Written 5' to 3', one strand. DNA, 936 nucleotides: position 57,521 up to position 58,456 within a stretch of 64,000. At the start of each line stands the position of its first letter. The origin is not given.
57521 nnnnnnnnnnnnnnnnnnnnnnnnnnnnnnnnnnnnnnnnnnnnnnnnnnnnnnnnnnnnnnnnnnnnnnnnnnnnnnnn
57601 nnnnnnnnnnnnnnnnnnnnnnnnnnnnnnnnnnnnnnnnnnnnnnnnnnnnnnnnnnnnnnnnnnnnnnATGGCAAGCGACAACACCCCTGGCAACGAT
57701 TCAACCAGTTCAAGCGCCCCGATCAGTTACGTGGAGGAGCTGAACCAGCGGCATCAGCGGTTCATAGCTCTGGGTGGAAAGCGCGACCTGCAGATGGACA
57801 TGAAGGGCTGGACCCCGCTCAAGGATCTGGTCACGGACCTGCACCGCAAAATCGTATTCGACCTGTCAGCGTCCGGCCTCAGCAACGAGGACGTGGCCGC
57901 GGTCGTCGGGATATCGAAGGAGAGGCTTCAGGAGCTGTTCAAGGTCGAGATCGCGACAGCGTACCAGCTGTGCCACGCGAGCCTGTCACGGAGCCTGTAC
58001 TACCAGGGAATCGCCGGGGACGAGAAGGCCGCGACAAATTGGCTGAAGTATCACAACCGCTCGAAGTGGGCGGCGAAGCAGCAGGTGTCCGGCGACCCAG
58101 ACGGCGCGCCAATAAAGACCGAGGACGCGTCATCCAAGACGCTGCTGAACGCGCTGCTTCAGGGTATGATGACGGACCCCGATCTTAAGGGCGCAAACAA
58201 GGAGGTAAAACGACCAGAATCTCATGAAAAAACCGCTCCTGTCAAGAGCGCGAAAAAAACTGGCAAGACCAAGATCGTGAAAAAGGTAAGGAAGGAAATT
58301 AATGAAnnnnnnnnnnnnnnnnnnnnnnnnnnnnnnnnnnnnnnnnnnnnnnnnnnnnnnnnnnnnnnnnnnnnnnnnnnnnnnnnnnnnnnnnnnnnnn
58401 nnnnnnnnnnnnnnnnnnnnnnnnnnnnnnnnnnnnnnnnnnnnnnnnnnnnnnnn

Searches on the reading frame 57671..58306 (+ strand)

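Call 33: search_protein_families(library=pfam, proteins=[window:57671-58306:+], max_evalue=0.01)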
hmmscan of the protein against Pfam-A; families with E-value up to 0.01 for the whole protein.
window:57671-58306:+ (212 aa): 0 families

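Call 34: search_protein_families(library=phrogs, proteins=[window:57671-58306:+], max_evalue=0.001)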
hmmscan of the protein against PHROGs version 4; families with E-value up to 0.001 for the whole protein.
window:57671-58306:+ (212 aa): 1 family
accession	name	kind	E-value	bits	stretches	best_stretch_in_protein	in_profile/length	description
phrog_12540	-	unknown function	1.1e-06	29.9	1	54-138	24-111/153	-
